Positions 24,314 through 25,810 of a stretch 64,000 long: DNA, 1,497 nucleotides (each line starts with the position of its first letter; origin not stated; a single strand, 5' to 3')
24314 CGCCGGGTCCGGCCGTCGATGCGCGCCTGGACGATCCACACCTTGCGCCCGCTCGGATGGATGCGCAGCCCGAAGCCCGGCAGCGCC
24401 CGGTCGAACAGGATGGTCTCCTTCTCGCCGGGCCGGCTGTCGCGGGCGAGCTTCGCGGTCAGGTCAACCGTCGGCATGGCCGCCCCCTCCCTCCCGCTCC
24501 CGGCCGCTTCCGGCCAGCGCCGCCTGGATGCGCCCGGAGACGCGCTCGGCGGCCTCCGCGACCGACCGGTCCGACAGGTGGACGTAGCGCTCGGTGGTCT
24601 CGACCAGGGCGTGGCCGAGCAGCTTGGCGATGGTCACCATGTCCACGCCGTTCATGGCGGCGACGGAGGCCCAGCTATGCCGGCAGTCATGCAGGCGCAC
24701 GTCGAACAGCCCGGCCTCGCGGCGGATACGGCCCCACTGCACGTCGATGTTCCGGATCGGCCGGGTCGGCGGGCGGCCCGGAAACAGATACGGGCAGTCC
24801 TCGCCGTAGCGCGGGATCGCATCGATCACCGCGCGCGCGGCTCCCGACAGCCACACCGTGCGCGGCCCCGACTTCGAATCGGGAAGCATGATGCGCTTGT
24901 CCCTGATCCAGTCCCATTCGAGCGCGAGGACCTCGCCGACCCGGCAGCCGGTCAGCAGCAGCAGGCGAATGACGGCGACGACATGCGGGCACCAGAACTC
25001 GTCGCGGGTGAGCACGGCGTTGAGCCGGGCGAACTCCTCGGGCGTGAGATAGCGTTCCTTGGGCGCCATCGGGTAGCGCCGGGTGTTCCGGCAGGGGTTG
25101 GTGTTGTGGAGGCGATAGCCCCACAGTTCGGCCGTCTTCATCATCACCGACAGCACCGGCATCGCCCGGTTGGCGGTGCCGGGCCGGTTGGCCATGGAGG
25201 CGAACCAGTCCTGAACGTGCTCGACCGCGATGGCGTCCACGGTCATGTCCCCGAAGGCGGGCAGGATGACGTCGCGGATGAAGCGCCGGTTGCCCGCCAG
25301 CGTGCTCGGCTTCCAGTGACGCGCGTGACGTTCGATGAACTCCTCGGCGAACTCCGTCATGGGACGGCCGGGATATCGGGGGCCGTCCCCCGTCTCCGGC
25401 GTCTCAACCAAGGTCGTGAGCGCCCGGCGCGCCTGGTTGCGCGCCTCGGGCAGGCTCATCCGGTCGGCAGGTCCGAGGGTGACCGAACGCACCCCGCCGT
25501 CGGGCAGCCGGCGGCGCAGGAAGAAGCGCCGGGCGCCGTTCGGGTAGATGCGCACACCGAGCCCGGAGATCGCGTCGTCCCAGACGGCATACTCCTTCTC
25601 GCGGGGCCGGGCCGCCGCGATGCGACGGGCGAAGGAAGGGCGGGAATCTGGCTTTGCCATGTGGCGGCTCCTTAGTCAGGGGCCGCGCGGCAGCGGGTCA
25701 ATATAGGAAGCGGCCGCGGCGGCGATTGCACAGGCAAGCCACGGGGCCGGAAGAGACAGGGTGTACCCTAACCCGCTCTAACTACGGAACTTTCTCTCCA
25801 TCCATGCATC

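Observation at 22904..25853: Cargo-less two-integrase integrative element inserted inside a protein-coding kinase gene, with a 12-bp core duplication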

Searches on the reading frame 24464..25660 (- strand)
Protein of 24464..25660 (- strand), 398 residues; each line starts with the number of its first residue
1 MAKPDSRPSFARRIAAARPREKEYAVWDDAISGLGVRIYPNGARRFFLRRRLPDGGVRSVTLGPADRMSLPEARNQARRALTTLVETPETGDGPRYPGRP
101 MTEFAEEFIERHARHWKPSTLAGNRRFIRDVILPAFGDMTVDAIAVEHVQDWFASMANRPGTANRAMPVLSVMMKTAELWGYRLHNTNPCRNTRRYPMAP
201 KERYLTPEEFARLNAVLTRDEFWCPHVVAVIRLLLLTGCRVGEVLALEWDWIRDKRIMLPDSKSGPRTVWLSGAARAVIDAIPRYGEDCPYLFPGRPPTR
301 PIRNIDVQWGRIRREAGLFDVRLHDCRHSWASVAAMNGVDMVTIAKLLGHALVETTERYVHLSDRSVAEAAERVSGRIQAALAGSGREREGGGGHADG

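Call 3: search_protein_families(library=pfam, proteins=[window:24464-25660:-], max_evalue=0.01)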
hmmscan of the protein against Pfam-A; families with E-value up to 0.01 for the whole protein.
window:24464-25660:- (398 aa): 4 families
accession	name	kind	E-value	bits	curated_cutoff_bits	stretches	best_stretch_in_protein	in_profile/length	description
PF00589.27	Phage_integrase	-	3.8e-19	69.5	27.1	1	204-364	2-170/172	Phage integrase family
PF14659.12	Phage_int_SAM_3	-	2.4e-11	44.1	22.6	1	102-155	3-56/58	Phage integrase, N-terminal SAM-like domain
PF13356.12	Arm-DNA-bind_3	-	3.4e-09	37.1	27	1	12-84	4-70/83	Arm DNA-binding domain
PF22022.2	Phage_int_M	-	1.7e-07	31.8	27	1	103-186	3-88/96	Phage integrase central domain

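Call 12: find_homologous_proteins(query=window:24464-25660:-)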
Query window:24464-25660:- (398 aa): 4689 proteins with E <= 0.001 among 8000 candidates; the best 120 are listed.
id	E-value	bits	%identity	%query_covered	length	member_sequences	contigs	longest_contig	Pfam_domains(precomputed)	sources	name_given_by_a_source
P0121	5.2e-250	847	92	100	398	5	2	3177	PF14659.13,PF22022.3,PF13356.13,PF00589.28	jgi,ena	-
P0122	9.6e-243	823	90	100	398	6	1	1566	PF14659.13,PF22022.3,PF13356.13,PF00589.28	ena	-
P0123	4.4e-236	801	89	100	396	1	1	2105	PF14659.13,PF22022.3,PF13356.13,PF00589.28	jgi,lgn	-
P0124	9.9e-214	728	78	100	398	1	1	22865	PF14659.13,PF13356.13,PF00589.28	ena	-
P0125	2.9e-213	726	78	100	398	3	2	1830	PF14659.13,PF22022.3,PF13356.13,PF00589.28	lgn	-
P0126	1.7e-212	724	78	100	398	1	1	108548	PF13356.13,PF00589.28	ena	-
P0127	8.7e-210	715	77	100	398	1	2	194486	PF14659.13,PF22022.3,PF13356.13,PF00589.28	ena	-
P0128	3.3e-209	713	77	100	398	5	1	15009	PF14659.13,PF22022.3,PF13356.13,PF00589.28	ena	-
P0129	3.8e-209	713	77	100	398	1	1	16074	PF14659.13,PF22022.3,PF13356.13,PF00589.28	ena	-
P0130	5.8e-206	702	80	96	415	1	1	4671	PF14659.13,PF22022.3,PF13356.13,PF00589.28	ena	-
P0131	5.3e-202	689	76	100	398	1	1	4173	PF14659.13,PF22022.3,PF13356.13,PF00589.28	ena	-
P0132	3.0e-198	677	75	100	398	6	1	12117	PF14659.13,PF22022.3,PF13356.13,PF00589.28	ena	-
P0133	9.3e-198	675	75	100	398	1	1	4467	PF13356.13,PF00589.28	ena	-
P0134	2.2e-197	674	74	100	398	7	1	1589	PF14659.13,PF22022.3,PF13356.13,PF00589.28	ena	-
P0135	1.9e-195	668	75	98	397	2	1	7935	PF14659.13,PF22022.3,PF13356.13,PF00589.28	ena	-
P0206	1.3e-179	615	68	98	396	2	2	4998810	PF14659.13,PF22022.3,PF13356.13,PF00589.28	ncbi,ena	-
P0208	1.8e-179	615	70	94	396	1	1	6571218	PF14659.13,PF22022.3,PF13356.13,PF00589.28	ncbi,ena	-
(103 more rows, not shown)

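Call 14: find_related_loci(query=window:24464-25660:-, collection=genome_contigs, flank=5000)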
Query window:24464-25660:- (398 aa) in genome_contigs; peptide patterns used: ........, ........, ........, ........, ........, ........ (x = any residue, [..] = any of these).
172 stretches matched a pattern; 81 encode a relative of the query (tblastn E <= 1e-3); the best 80 are kept; 79 distinct loci.
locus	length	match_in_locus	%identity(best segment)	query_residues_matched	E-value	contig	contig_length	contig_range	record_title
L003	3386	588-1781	99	1-398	0e+0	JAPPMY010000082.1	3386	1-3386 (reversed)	MAG: Rhodospirillales bacterium isolate RHO3_bin_58 NODE_23046_length_3386_cov_12.101471, whole genome shotgun sequence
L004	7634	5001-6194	99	1-398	0e+0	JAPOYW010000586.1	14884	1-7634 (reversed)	MAG: Gammaproteobacteria bacterium isolate COS4_bin_45 NODE_3282_length_14884_cov_7.28667, whole genome shotgun sequence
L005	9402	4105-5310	73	2-398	0e+0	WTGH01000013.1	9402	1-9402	MAG: Rhodospirillaceae bacterium isolate CO36386bin_9 NODE_3031_length_9402_cov_44.764630, whole genome shotgun sequence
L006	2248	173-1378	72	2-398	0e+0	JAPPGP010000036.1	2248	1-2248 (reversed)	MAG: Defluviicoccus sp. isolate RHO1_bin_59 NODE_35434_length_2248_cov_34.891473, whole genome shotgun sequence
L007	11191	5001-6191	72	1-398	0e+0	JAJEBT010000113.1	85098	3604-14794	MAG: Alphaproteobacteria bacterium isolate jk18x9bins.50 k141_409483, whole genome shotgun sequence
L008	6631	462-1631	73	8-398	0e+0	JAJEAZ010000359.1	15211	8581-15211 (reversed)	MAG: Alphaproteobacteria bacterium isolate jk18x7bins.95 k141_641791, whole genome shotgun sequence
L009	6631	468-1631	70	5-397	0e+0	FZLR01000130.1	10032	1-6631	Rhodospirillaceae bacterium Spongia_Bin9 genome assembly, contig: NODE_130_length_10032_cov_4.47008, whole genome shotgu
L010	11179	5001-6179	70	5-398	0e+0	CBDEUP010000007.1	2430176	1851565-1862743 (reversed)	MAG: Alphaproteobacteria bacterium isolate d5badbbc-828c-4e68-9d16-dc84226a5d6f genome assembly, contig: contig_7, whole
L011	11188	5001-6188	68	1-398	0e+0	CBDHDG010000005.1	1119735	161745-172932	MAG: bacterium isolate 69b2227f-91d7-440d-8fa6-b459675921ba genome assembly, contig: contig_5, whole genome shotgun sequ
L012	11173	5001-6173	70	7-398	0e+0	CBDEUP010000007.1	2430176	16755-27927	MAG: Alphaproteobacteria bacterium isolate d5badbbc-828c-4e68-9d16-dc84226a5d6f genome assembly, contig: contig_7, whole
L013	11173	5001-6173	68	5-396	3e-180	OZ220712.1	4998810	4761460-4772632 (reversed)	MAG: Thermodesulfobacteriota bacterium isolate 564989d4-0a31-48dd-8468-51938819ad86 genome assembly, chromosome: 1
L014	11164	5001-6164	70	9-397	8e-180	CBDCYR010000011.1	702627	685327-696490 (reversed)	MAG: Alphaproteobacteria bacterium isolate 61ea418e-1a9a-4c42-89d8-c143e3827dfe genome assembly, contig: contig_11, whol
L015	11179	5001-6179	70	5-398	9e-180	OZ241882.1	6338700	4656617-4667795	MAG: Paracoccaceae bacterium isolate 3a1aff45-e363-428b-be7d-1a8a0836b441 genome assembly, chromosome: 1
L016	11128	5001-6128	70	22-398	6e-179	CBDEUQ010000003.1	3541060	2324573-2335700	MAG: Alphaproteobacteria bacterium isolate 2f44908d-55c9-476c-8e70-9e68d195b5b4 genome assembly, contig: contig_3, whole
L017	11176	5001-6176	66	5-397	6e-179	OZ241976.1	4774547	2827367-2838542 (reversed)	MAG: uncultured Candidatus Binatia bacterium isolate 2be43a5b-f59f-4a3e-ac31-0248d4889e07 genome assembly, chromosome: 1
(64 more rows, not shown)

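Call 28: search_dna_similar(query=window:24464-25660:-, collection=plasmids, mode=protein, max_rows=25)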
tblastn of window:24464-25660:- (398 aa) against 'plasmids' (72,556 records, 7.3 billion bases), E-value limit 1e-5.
Records with a match: 702; places in all: 833; records where one place covers at least 80% of the query: 222.
Best place of each record, by identity: <60% 702.
By first word of the organism name: Pseudomonas 96; Bacillus 62; Klebsiella 47; Enterobacter 30; Escherichia 30; Pseudosulfitobacter 30; Vibrio 28; Citrobacter 26; Thermus 26; Salmonella 24; and 103 more.
By predicted mobility (MOB-suite, as given by PLSDB): non-mobilizable 350; conjugative 273; mobilizable 79.
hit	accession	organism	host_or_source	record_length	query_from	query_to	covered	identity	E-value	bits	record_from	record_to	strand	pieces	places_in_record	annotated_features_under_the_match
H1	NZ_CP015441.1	Aurantiacibacter atlanticus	sediment,deep sea sediment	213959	2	378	95%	42.8%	1e-78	271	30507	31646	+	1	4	site-specific integrase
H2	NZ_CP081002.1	Sphingobium sp. V4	cell culture,soil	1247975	9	383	94%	42.1%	2e-76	265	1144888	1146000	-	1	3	record has no annotation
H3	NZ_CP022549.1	Sphingorhabdus sp. YGSMI21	cell culture,West sea sediment in South ...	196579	9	383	94%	41.8%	5e-76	263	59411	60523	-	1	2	site-specific integrase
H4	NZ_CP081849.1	Polymorphobacter megasporae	Megaspora,lichen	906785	14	381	92%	42.4%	2e-71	250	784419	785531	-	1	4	site-specific integrase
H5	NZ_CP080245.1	Polymorphobacter sp. PAMC 29334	Megaspora,lichen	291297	11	381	93%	41.9%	2e-71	250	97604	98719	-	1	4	site-specific integrase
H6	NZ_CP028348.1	Novosphingobium sp. THN1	cell culture,surface water of Lake Taihu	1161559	14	383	93%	41.1%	5e-72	252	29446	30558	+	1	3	record has no annotation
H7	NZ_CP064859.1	Vibrio europaeus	shellfish hatchery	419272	1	376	94%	39.2%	1e-73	256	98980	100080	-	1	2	site-specific integrase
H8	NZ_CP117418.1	Novosphingobium humi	Single cell,Soil from military shooting ...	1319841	22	383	91%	40.5%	1e-75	262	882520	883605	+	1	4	none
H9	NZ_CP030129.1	Indioceanicola profundi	sediment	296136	12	383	93%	39.0%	5e-69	243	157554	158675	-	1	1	site-specific integrase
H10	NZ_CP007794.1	Azospirillum argentinense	Triticum aestivum L.,Root,wheat ...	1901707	12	383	93%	39.0%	1e-66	236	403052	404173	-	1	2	record has no annotation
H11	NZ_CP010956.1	Sphingobium sp. YBL2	cell culture,soil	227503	26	383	90%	40.1%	2e-71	250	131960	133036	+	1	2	site-specific integrase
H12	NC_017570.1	Shewanella baltica BA175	-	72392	21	378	90%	39.2%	8e-72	251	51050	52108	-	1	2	site-specific integrase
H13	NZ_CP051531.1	Shewanella baltica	fish gut,Atlantic Mackerel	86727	21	378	90%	39.2%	8e-72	251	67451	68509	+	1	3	site-specific integrase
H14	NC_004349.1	Shewanella oneidensis MR-1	-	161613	21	378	90%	39.2%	1e-71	250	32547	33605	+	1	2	site-specific integrase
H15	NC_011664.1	Shewanella baltica OS223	-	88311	21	378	90%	39.2%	2e-71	250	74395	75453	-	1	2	site-specific integrase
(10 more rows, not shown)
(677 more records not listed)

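Call 29: get_annotated_region(hit=H1, flank=4000)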
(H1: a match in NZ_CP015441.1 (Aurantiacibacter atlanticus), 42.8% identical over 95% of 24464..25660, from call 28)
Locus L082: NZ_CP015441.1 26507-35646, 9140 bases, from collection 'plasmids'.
description: Aurantiacibacter atlanticus strain s21-N3 plasmid unnamed, complete sequence
organism: Aurantiacibacter atlanticus (NCBI taxid 1648404)
taxonomy: Bacteria; Pseudomonadota; Alphaproteobacteria; Sphingomonadales; Erythrobacteraceae; Aurantiacibacter; Aurantiacibacter atlanticus
host: -; source: sediment,deep sea sediment; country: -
typing (MOB-suite, as given by PLSDB): mobilizable; relaxase MOBF
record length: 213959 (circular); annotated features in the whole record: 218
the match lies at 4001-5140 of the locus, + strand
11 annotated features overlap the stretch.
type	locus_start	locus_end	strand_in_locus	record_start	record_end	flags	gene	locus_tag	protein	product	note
CDS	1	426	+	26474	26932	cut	-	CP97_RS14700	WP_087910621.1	ion channel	-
CDS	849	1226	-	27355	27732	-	-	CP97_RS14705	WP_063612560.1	hypothetical protein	-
CDS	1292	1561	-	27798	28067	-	-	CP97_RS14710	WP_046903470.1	hypothetical protein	-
CDS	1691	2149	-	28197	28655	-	-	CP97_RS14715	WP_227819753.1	MarR family transcriptional regulator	-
CDS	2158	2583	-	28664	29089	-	-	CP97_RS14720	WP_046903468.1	organic hydroperoxide resistance protein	-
CDS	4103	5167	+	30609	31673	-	-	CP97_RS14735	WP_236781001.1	site-specific integrase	-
CDS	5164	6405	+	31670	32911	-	-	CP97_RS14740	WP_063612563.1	tyrosine-type recombinase/integrase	GO:0015074 - DNA integration [Evidence IEA]; GO:0006310 - DNA recombination [Evidence IEA]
CDS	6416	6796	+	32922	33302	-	-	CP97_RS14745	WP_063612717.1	type II toxin-antitoxin system RelE/ParE family toxin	-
CDS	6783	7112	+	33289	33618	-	-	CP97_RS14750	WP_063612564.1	DNA-binding transcriptional regulator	-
CDS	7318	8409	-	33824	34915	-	-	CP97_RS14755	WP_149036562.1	hypothetical protein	-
CDS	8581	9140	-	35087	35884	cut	-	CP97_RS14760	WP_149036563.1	hypothetical protein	-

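Call 30: get_annotated_region(hit=H14, flank=4000)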
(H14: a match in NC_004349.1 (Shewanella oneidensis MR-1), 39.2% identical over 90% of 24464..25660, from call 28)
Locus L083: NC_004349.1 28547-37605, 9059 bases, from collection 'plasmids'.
description: Shewanella oneidensis MR-1 megaplasmid, complete sequence
organism: Shewanella oneidensis MR-1 (NCBI taxid 211586)
taxonomy: Bacteria; Pseudomonadota; Gammaproteobacteria; Alteromonadales; Shewanellaceae; Shewanella; Shewanella oneidensis; Shewanella oneidensis MR-1
host: -; source: -; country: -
typing (MOB-suite, as given by PLSDB): mobilizable; replicon rep_cluster_2172,rep_cluster_559; relaxase MOBP
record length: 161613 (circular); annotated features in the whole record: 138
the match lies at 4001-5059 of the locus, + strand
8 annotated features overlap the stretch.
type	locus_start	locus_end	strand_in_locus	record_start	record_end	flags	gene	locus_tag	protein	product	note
CDS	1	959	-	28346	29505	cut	-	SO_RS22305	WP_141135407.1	IS3-like element ISSod1 family transposase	GO:0006313 - DNA transposition [Evidence IEA]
CDS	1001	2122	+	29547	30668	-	-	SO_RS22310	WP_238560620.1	DUF3560 domain-containing protein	-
CDS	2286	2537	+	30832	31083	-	-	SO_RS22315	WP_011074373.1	antitoxin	-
CDS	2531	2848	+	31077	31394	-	-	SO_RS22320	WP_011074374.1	type II toxin-antitoxin system PemK/MazF family toxin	-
CDS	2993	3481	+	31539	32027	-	-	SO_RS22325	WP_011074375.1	hypothetical protein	-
CDS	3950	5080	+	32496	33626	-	-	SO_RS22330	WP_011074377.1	site-specific integrase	-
CDS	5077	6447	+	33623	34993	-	-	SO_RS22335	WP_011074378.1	tyrosine-type recombinase/integrase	GO:0015074 - DNA integration [Evidence IEA]; GO:0006310 - DNA recombination [Evidence IEA]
CDS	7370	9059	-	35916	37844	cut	-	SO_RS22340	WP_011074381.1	S9 family peptidase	-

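Call 31: search_protein_families(library=ncbifam, proteins=[window:24464-25660:-], max_evalue=0.001)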
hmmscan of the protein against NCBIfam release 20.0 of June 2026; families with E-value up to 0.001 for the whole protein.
window:24464-25660:- (398 aa): 7 families
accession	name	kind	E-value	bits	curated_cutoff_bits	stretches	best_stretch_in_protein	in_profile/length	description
NF040815.2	recomb_XerA_Arch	equivalog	2.2e-17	63.5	220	1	113-368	9-260/263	site-specific tyrosine recombinase/integron integrase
TIGR02224.1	recomb_XerC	equivalog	1.2e-13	51.2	335.15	1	141-370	41-285/295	tyrosine recombinase XerC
TIGR02225.1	recomb_XerD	equivalog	4.6e-12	45.9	329.6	1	142-372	39-284/290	site-specific tyrosine recombinase XerD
NF001399.0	PRK00283.1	subfamily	1.4e-10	40.9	279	1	140-370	47-291/300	tyrosine recombinase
TIGR02249.1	integrase_gron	subfamily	2.8e-08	33.5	265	1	321-367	259-305/315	integron integrase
NF003462.0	PRK05084.1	equivalog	8.2e-08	31.4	267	1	323-375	305-357/360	tyrosine recombinase XerS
NF011946.0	PRK15417.1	equivalog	0.00087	18.5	435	0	323-367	276-320/337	integron integrase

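Call 32: search_solved_structures(query=window:24464-25660:-, max_evalue=0.001, show_alignments=1)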
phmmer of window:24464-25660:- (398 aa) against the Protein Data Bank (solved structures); distinct sequences matched with E-value up to 0.001: 8.
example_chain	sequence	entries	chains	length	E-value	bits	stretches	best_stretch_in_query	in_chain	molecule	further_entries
5c6k_A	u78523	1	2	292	4.5e-12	48.8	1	155-370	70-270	Integrase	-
5hxy_A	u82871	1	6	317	2.5e-08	36.5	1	199-369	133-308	Tyrosine recombinase XerA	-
5dor_A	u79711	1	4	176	3.6e-08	35.9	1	204-370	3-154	Integrase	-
4a8e_A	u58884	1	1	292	5.2e-08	35.4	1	203-385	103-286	PROBABLE TYROSINE RECOMBINASE XERC-LIKE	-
1aih_A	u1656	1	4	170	7.2e-06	28.3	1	224-367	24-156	HP1 INTEGRASE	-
5dcf_A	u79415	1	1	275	0.00015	24.1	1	288-395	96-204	Tyrosine recombinase XerD,DNA translocase FtsK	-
2a3v_A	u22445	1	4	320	0.00019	23.7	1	311-368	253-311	site-specific recombinase IntI4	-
9i5v_14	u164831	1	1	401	0.00067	21.9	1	214-366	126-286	Ribosome-associated translation inhibitor RaiA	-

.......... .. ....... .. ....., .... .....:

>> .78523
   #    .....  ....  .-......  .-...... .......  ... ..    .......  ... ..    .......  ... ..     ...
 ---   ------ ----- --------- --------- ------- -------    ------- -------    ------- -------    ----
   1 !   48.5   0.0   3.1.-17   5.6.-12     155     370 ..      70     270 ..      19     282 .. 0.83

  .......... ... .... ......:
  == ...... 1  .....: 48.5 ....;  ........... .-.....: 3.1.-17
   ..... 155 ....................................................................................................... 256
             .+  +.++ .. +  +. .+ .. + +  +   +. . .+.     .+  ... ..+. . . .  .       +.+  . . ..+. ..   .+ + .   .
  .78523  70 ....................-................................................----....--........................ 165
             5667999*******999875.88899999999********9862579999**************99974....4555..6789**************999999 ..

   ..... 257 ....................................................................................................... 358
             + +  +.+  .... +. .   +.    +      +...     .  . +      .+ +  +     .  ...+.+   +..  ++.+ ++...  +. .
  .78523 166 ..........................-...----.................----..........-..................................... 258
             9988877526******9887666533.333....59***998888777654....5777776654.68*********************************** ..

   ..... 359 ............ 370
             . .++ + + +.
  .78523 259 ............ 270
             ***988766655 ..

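Call 34: find_encoding_contigs(protein=P0206, flank=10000, max_places=3)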
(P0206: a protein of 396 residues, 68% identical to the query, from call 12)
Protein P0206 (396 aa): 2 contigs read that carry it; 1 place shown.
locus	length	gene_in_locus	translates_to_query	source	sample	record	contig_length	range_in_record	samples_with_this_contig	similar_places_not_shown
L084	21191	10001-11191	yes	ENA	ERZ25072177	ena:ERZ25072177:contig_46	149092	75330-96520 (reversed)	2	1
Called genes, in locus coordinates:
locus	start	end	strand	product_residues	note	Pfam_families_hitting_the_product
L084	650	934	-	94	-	-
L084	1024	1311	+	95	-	PF00216:Bac_DNA_binding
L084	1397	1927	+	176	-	-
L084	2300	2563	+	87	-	-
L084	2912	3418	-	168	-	PF13358:DDE_3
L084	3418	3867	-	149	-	PF13384:HTH_23 (weak), PF13518:HTH_28 (faint), PF13551:HTH_29, PF13565:HTH_32, PF13592:HTH_33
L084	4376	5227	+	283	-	-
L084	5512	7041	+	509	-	PF00082:Peptidase_S8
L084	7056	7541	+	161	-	-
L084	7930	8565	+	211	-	PF10686:YAcAr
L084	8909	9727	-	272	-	-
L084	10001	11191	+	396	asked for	PF13356:Arm-DNA-bind_3, PF22022:Phage_int_M (weak), PF14659:Phage_int_SAM_3, PF00589:Phage_integrase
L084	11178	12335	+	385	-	PF13356:Arm-DNA-bind_3, PF14659:Phage_int_SAM_3, PF22022:Phage_int_M, PF00589:Phage_integrase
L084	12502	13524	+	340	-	-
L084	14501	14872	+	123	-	-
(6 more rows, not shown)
